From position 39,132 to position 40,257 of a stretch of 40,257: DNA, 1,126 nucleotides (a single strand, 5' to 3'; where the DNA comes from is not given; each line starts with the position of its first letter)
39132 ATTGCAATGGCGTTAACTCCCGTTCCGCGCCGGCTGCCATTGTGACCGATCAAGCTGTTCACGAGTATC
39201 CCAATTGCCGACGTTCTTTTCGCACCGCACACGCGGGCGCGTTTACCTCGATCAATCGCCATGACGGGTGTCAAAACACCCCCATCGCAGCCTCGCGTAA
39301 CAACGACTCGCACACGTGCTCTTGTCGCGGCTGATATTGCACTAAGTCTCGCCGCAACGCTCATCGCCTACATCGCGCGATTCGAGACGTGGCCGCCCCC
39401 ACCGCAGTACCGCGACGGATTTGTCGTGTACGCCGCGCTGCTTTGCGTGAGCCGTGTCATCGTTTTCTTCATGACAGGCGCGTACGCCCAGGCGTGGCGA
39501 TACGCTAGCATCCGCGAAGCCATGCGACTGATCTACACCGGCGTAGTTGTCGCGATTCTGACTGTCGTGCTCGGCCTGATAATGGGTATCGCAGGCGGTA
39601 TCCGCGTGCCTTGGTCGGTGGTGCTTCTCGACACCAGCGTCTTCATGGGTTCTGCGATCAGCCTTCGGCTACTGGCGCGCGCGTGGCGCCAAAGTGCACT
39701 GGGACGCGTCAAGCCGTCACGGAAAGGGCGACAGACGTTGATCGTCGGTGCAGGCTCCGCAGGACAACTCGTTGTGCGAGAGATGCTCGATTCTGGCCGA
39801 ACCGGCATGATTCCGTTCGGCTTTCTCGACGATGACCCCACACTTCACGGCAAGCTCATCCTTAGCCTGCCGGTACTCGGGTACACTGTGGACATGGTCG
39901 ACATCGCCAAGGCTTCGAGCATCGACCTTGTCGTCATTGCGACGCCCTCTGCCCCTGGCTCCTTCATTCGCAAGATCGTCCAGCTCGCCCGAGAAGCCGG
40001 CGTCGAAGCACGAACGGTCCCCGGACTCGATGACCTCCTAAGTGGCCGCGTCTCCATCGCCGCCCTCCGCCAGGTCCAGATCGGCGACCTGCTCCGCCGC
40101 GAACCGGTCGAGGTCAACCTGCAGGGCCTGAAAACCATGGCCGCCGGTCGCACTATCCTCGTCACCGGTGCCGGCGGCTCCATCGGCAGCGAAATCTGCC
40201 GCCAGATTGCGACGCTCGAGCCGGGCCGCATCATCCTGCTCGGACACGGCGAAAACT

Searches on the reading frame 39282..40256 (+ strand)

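Call 70: search_protein_families(library=ncbifam, proteins=[window:39282-40256:+], max_evalue=0.000001)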
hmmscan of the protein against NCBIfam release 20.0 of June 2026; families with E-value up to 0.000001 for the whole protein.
window:39282-40256:+ (325 aa): 3 families
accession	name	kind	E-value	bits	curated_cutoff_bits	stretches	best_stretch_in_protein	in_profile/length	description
TIGR03025.1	EPS_sugtrans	subfamily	8.9e-22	77.9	295.55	1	17-267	2-242/445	exopolysaccharide biosynthesis polyprenyl glycosylphosphotransferase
TIGR03023.1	WcaJ_sugtrans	equivalog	1.2e-19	71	410.75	1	17-270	2-250/453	undecaprenyl-phosphate glucose phosphotransferase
TIGR03022.1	WbaP_sugtrans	subfamily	3.3e-08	33.2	403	1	14-239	1-214/456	undecaprenyl-phosphate galactose phosphotransferase WbaP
